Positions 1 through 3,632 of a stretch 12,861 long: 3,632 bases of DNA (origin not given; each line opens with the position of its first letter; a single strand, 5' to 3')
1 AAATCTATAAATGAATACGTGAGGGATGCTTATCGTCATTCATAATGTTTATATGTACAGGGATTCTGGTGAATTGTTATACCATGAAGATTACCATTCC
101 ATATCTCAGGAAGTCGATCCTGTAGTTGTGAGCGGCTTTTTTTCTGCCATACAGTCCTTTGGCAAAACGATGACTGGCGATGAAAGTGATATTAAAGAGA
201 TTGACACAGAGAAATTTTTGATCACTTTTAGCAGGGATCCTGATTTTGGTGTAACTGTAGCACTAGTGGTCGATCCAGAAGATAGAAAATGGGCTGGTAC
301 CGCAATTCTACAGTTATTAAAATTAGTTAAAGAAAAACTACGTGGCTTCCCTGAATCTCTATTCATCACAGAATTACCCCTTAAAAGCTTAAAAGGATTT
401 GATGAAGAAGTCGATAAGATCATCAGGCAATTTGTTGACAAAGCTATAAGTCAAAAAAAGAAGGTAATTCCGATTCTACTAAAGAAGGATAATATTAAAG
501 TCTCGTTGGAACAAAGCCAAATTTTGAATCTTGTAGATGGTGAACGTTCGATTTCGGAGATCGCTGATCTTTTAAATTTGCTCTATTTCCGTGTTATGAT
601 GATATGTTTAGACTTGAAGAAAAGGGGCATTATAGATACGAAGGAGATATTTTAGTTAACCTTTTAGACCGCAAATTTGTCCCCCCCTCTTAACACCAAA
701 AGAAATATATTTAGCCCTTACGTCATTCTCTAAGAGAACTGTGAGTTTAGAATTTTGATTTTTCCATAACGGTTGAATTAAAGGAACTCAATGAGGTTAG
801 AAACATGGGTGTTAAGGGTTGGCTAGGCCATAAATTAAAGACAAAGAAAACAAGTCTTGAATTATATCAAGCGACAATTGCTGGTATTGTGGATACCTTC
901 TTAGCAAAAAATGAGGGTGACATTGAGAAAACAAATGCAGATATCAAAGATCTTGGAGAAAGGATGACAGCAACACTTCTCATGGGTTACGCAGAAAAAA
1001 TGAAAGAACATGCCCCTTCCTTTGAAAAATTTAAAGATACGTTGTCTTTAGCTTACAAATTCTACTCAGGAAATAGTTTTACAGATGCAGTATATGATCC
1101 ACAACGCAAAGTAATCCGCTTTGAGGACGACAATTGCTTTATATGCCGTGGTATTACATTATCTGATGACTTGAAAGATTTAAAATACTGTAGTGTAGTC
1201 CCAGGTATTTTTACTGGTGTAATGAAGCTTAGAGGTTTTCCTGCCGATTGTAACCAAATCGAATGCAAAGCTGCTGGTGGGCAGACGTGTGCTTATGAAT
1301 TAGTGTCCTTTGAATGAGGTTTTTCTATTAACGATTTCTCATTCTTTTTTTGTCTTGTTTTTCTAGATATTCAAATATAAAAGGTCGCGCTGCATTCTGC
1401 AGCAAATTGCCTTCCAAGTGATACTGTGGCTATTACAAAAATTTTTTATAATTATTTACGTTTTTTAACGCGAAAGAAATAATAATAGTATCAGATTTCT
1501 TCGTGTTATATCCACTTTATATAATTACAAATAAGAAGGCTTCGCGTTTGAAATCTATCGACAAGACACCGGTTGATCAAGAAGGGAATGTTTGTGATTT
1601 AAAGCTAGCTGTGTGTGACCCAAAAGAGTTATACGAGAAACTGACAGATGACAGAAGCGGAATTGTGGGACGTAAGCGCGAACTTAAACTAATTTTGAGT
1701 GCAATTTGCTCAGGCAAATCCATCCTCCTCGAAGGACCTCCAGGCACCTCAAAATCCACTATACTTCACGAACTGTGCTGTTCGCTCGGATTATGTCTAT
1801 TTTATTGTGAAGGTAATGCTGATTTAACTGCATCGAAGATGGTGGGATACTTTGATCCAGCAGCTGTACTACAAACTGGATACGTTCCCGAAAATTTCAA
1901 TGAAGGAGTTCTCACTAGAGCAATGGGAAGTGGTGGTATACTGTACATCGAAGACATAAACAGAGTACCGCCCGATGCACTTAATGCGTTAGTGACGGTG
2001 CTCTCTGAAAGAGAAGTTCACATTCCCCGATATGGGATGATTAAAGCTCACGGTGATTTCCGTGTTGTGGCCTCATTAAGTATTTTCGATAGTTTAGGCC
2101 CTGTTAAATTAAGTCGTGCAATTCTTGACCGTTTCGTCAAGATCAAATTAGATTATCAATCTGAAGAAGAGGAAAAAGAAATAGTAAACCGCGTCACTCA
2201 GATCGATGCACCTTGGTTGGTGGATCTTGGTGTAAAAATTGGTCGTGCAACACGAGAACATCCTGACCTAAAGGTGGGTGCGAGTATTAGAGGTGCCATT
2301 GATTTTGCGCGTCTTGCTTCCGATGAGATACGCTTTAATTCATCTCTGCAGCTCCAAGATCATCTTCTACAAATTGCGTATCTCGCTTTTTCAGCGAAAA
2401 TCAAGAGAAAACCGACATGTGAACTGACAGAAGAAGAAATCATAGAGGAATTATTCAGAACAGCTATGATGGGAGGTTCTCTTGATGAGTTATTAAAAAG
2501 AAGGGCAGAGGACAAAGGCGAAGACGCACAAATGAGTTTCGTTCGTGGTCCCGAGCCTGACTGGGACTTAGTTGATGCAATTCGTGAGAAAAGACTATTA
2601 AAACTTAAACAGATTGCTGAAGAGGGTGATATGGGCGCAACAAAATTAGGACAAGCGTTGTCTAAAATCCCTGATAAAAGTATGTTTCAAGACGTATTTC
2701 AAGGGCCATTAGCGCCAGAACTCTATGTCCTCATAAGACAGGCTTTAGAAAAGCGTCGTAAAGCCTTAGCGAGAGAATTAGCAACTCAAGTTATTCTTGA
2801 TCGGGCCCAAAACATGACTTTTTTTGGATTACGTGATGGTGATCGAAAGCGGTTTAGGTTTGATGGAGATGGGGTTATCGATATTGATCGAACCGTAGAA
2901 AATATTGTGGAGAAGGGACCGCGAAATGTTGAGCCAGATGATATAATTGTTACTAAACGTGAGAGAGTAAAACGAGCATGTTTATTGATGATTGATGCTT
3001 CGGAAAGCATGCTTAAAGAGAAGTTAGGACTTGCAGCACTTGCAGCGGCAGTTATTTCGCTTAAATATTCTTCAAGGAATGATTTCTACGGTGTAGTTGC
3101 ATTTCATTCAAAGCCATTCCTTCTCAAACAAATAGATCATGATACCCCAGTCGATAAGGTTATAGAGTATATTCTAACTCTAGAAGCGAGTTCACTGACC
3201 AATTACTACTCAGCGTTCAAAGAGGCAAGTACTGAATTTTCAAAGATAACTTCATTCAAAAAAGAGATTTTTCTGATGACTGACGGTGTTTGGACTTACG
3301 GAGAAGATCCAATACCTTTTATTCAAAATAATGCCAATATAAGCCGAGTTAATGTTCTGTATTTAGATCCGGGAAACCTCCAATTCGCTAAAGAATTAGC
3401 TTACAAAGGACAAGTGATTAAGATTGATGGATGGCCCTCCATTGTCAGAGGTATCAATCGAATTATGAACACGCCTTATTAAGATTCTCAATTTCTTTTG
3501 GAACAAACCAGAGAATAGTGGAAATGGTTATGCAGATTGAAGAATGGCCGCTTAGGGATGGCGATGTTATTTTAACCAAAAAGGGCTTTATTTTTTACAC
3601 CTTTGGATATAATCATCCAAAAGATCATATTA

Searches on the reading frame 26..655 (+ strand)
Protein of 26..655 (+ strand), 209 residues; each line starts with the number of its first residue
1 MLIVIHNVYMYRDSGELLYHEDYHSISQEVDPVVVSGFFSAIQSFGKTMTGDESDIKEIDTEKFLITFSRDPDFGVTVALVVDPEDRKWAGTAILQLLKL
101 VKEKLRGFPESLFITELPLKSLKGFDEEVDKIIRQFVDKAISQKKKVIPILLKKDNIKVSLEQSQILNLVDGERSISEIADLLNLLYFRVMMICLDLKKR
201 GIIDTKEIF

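Call 4: search_protein_families(library=pfam, proteins=[window:26-655:+], max_evalue=0.01)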
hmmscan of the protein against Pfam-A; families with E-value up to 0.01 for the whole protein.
window:26-655:+ (209 aa): 1 family
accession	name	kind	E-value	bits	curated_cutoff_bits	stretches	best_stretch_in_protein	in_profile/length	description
PF16221.11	HTH_47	-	0.0066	16.4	27.1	1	165-204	38-77/78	winged helix-turn-helix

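Call 5: search_protein_families(library=ncbifam, proteins=[window:26-655:+], max_evalue=0.01)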
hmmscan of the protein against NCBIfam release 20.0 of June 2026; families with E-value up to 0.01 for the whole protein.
window:26-655:+ (209 aa): 1 family
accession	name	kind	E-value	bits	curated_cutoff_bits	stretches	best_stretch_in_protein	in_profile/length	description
TIGR03859.1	PQQ_PqqD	equivalog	0.0047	16.8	46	0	156-187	26-57/81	pyrroloquinoline quinone biosynthesis peptide chaperone PqqD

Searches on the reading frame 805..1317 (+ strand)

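Call 4: search_protein_families(library=pfam, proteins=[window:805-1317:+], max_evalue=0.01)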
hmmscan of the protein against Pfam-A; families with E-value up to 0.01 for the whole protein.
window:805-1317:+ (170 aa): 2 families
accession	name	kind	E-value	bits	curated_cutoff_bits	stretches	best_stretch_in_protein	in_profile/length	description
PF02830.23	V4R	-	0.00021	21.8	31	1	127-165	20-59/62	V4R domain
PF04051.21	TRAPP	-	0.00079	19.6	27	1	24-151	4-135/154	Transport protein particle (TRAPP) component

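Call 5: search_protein_families(library=ncbifam, proteins=[window:805-1317:+], max_evalue=0.01)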
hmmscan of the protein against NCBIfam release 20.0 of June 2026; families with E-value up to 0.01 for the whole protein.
window:805-1317:+ (170 aa): 0 families

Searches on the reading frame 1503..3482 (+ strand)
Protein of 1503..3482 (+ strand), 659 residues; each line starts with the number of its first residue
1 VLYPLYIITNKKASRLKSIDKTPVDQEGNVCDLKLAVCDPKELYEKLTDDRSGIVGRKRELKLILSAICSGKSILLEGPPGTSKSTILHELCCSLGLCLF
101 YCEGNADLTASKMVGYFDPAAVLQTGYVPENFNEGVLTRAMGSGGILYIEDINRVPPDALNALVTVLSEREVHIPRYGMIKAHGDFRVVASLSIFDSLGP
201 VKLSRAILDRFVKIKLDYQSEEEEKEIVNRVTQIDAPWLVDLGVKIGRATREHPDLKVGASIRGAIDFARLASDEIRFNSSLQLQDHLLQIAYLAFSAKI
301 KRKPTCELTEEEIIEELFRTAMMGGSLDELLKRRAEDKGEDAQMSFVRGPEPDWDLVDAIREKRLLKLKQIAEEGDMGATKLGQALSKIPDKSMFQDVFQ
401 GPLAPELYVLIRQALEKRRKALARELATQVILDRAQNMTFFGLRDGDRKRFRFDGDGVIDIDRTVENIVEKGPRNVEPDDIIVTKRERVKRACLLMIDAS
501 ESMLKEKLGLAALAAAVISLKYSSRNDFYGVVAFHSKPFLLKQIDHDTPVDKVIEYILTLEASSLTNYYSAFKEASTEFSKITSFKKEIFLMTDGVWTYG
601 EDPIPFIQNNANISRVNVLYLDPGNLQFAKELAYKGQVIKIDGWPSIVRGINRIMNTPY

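Call 4: search_protein_families(library=pfam, proteins=[window:1503-3482:+], max_evalue=0.01)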
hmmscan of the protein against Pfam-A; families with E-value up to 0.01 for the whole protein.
window:1503-3482:+ (659 aa): 8 families
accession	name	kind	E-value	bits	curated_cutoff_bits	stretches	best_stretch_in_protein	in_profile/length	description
PF07728.20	AAA_5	-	4e-20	72.7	22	1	74-211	2-139/139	AAA domain (dynein-related subfamily)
PF13519.12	VWA_2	-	1.2e-08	36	27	1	494-595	2-106/107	von Willebrand factor type A domain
PF20030.5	bpMoxR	-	5.6e-08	32.5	27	1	45-228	5-178/205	MoxR domain in the MoxR-vWA-beta-propeller ternary systems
PF07726.17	AAA_3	-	4.6e-07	30.2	27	1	74-212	2-130/131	ATPase family associated with various cellular activities (AAA)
PF13191.12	AAA_16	-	0.00064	20.7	32.6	1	55-92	3-45/167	AAA ATPase domain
PF00004.35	AAA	-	0.0011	19.8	21.2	1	74-195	1-111/131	ATPase family associated with various cellular activities (AAA)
PF05762.20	VWA_CoxE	-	0.0013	18.7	26.4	1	447-596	14-160/222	VWA domain containing CoxE-like protein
PF01078.27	Mg_chelatase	-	0.0044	16.9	20.3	0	52-91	3-42/207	Magnesium chelatase, subunit ChlI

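Call 5: search_protein_families(library=ncbifam, proteins=[window:1503-3482:+], max_evalue=0.01)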
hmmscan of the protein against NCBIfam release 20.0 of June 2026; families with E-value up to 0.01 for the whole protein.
window:1503-3482:+ (659 aa): 7 families
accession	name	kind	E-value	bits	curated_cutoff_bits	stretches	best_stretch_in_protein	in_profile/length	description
TIGR02640.1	gas_vesic_GvpN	equivalog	6.9e-14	52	266.8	1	68-275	18-239/262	gas vesicle protein GvpN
NF047784.1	MadB_ATPase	equivalog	4.2e-09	36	475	1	145-276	140-265/298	MadB family AAA-type ATPase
TIGR02442.1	Cob-chelat-sub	hypoth_equivalog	2.9e-07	29.3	779.45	1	109-235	97-218/641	putative cobaltochelatase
TIGR02031.1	BchD-ChlD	equivalog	4.1e-05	22.5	499.55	1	102-233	54-182/608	magnesium chelatase ATPase subunit D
NF010054.0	PRK13531.1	equivalog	0.00025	20.2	681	1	52-171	20-135/498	ATPase RavA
TIGR02902.1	spore_lonB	equivalog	0.0041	15.8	723.3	0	133-174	167-206/531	ATP-dependent protease LonB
TIGR03788.1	marine_srt_targ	equivalog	0.0083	14.6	551.65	0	485-598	266-382/629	marine proteobacterial sortase target protein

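Call 6: search_protein_families(library=padloc, proteins=[window:1503-3482:+], max_evalue=0.01)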
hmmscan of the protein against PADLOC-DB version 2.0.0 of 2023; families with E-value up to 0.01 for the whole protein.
window:1503-3482:+ (659 aa): 0 families

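Call 23: find_homologous_proteins(query=window:1503-3482:+, max_evalue=0.001)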
Query window:1503-3482:+ (659 aa): 88 proteins with E <= 0.001 among 8000 candidates.
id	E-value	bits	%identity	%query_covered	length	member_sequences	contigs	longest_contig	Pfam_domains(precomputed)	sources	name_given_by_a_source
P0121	0.0e+0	1440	100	98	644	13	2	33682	PF20030.6,PF07726.18,PF13519.13,PF07728.21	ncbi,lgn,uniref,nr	ncbi:AAA family ATPase [Candidatus Borrarchaeum sp.]|uniref:AAA family ATPase n=1 Tax=Candidatus Bor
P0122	0.0e+0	1358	92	98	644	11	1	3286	PF20030.6,PF07726.18,PF13519.13,PF07728.21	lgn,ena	-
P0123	0.0e+0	1286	87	98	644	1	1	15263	PF20030.6,PF07726.18,PF13519.13,PF07728.21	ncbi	ncbi:MAG: AAA family ATPase [Promethearchaeota archaeon]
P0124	0.0e+0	1245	85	98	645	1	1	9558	PF20030.6,PF07726.18,PF13519.13,PF07728.21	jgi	jgi:magnesium chelatase subunit D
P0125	1.9e-258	877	64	98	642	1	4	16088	PF20030.6,PF07726.18,PF13519.13,PF00004.36,PF07728.21,PF13191.13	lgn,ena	-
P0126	1.7e-255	868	63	98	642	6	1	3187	PF20030.6,PF07726.18,PF13519.13,PF00004.36,PF07728.21,PF13191.13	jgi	jgi:MoxR-like ATPase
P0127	2.4e-248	844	62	98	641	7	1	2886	PF20030.6,PF07726.18,PF13519.13,PF00004.36,PF07728.21,PF13191.13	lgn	-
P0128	6.1e-165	568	47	92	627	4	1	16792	PF20030.6,PF07726.18,PF13519.13,PF00004.36,PF07728.21,PF01078.28,PF13191.13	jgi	-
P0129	5.5e-164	565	46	95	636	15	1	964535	PF20030.6,PF07726.18,PF13519.13,PF00004.36,PF07728.21,PF01078.28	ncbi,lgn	-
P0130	7.7e-164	565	46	94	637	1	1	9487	PF20030.6,PF07726.18,PF13519.13,PF00004.36,PF07728.21,PF01078.28,PF13191.13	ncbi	ncbi:MAG: AAA family ATPase [Promethearchaeota archaeon]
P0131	5.3e-163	562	45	94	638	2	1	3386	PF20030.6,PF07726.18,PF13519.13,PF00004.36,PF07728.21,PF01078.28,PF13191.13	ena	-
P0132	1.8e-122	428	51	38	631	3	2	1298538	PF20030.6,PF00092.35,PF07726.18,PF13519.13,PF07728.21,PF01078.28,PF01882.26,PF13191.13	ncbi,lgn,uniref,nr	ncbi:AAA family ATPase [Candidatus Borrarchaeum sp.]|uniref:AAA family ATPase n=1 Tax=Candidatus Bor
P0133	3.2e-105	371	39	84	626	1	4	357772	PF20030.6,PF00092.35,PF07726.18,PF13519.13,PF05762.21,PF00493.30,PF00004.36,PF07728.21,PF01078.28,PF13191.13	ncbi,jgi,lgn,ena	-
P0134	1.2e-97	346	37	89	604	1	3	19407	PF20030.6,PF07726.18,PF13519.13,PF05762.21,PF00493.30,PF00004.36,PF07728.21,PF01078.28,PF13191.13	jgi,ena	-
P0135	1.8e-97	346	38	89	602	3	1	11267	PF20030.6,PF07726.18,PF13519.13,PF05762.21,PF00493.30,PF00004.36,PF07728.21,PF01078.28,PF13191.13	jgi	-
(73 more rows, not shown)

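Call 24: find_encoding_contigs(protein=P0129, flank=7000, max_places=2)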
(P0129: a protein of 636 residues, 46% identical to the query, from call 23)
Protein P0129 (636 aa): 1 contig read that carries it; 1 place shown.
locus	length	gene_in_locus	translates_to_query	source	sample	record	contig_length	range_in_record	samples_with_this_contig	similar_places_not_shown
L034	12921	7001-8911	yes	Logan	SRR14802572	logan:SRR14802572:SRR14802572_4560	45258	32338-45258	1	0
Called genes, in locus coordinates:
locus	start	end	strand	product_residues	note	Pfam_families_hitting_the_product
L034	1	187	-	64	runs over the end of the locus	-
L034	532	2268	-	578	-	PF00501:AMP-binding, PF13193:AMP-binding_C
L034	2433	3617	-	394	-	PF01053:Cys_Met_Meta_PP, PF00155:Aminotran_1_2, PF00266:Aminotran_5 (weak), PF01212:Beta_elim_lyase (weak), PF03841:SelA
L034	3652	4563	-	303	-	PF02775:TPP_enzyme_C, PF00676:E1_dh (faint)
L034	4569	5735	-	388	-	PF01855:POR_N, PF17147:PFOR_II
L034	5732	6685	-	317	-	PF01558:POR, PF00037:Fer4 (faint), PF12797:Fer4_2 (faint), PF12837:Fer4_6 (faint), PF14697:Fer4_21 (weak), PF12838:Fer4_7 (faint)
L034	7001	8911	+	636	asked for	PF01078:Mg_chelatase (faint), PF20030:bpMoxR, PF00004:AAA (weak), PF07726:AAA_3, PF07728:AAA_5, PF13519:VWA_2 (weak)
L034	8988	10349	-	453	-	PF03721:UDPG_MGDP_dh_N, PF00984:UDPG_MGDP_dh, PF03720:UDPG_MGDP_dh_C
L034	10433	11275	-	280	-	-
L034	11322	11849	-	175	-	PF04307:YdjM (weak)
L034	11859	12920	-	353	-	?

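Call 25: find_encoding_contigs(protein=P0125, flank=7000, max_places=2)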
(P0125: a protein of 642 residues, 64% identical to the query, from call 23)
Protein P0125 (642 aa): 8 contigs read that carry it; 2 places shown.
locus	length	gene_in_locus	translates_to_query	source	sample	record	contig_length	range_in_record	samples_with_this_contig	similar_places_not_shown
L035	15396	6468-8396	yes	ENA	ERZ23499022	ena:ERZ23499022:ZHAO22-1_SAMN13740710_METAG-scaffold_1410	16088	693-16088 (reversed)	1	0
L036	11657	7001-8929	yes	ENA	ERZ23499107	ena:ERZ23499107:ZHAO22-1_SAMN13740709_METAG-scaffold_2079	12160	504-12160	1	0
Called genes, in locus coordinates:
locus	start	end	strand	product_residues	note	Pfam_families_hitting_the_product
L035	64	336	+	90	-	-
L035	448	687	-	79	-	-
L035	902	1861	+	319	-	PF01717:Meth_synt_2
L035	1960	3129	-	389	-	PF01208:URO-D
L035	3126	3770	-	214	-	PF02607:B12-binding_2, PF02310:B12-binding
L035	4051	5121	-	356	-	PF01208:URO-D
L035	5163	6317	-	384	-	PF07690:MFS_1, PF12832:MFS_1_like, PF05977:MFS_3 (weak), PF00083:Sugar_tr (weak), PF07690:MFS_1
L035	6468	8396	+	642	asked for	PF13191:AAA_16 (weak), PF20030:bpMoxR (weak), PF00004:AAA (weak), PF07726:AAA_3 (weak), PF07728:AAA_5, PF13519:VWA_2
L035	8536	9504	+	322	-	PF01717:Meth_synt_2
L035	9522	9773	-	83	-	-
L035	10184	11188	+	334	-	PF20030:bpMoxR (faint), PF05496:RuvB_N (faint), PF07724:AAA_2 (faint), PF07726:AAA_3, PF07728:AAA_5, PF00158:Sigma54_activat, PF01078:Mg_chelatase, PF17863:AAA_lid_2, +3 more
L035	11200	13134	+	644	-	PF05762:VWA_CoxE (weak), PF00092:VWA, PF13519:VWA_2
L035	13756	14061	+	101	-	PF22743:PspAA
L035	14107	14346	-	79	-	PF01037:AsnC_trans_reg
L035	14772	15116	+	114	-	PF04034:Ribo_biogen_C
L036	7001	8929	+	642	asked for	PF13191:AAA_16 (weak), PF20030:bpMoxR (weak), PF00004:AAA (weak), PF07726:AAA_3 (weak), PF07728:AAA_5, PF13519:VWA_2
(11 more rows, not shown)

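Call 26: find_encoding_contigs(protein=P0133, flank=7000, max_places=2)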
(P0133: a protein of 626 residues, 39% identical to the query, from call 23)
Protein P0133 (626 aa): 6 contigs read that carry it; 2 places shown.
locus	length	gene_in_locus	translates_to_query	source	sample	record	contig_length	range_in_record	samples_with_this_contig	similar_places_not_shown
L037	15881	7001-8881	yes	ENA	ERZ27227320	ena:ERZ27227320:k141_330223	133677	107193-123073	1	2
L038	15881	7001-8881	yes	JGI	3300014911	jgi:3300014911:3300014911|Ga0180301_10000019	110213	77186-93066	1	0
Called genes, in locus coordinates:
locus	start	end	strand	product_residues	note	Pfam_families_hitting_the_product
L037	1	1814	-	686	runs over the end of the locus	PF20581:DUF6785, PF20580:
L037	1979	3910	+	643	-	PF03169:OPT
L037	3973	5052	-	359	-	PF01408:GFO_IDH_MocA, PF02894:GFO_IDH_MocA_C, PF22725:GFO_IDH_MocA_C3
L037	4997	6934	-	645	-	PF00037:Fer4 (faint), PF13187:Fer4_9 (faint), PF01507:PAPS_reduct, PF14697:Fer4_21 (weak), PF12838:Fer4_7 (weak)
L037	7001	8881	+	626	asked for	PF20030:bpMoxR, PF00493:MCM, PF13191:AAA_16 (weak), PF00004:AAA, PF07726:AAA_3, PF07728:AAA_5, PF05762:VWA_CoxE, PF13519:VWA_2, +2 more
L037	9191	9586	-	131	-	PF00364:Biotin_lipoyl, PF25973:BSH_CzcB (faint), PF25917:BSH_RND, PF25919:BSH_CusB (weak), PF25997:BSH_YhbJ (weak), PF25984:BSH_YknX (weak)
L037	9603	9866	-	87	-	-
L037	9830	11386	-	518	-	PF01039:Carboxyl_trans, PF03255:ACCA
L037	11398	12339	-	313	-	PF02626:CT_A_B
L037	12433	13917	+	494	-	PF00289:Biotin_carb_N, PF02655:ATP-grasp_3 (weak), PF02786:CPSase_L_D2, PF08443:RimK (weak), PF02222:ATP-grasp, PF07478:Dala_Dala_lig_C, PF02785:Biotin_carb_C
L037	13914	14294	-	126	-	PF01325:Fe_dep_repress, PF02082:Rrf2 (weak), PF01978:TrmB (weak), PF13463:HTH_27 (weak), PF01047:MarR (weak), PF12802:MarR_2 (weak), PF02742:Fe_dep_repr_C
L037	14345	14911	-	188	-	-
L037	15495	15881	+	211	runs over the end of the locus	PF02607:B12-binding_2, PF02310:B12-binding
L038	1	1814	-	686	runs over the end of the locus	PF20581:DUF6785, PF20580:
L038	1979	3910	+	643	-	PF03169:OPT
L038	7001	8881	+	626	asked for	PF20030:bpMoxR, PF00493:MCM, PF13191:AAA_16 (weak), PF00004:AAA, PF07726:AAA_3, PF07728:AAA_5, PF05762:VWA_CoxE, PF13519:VWA_2, +2 more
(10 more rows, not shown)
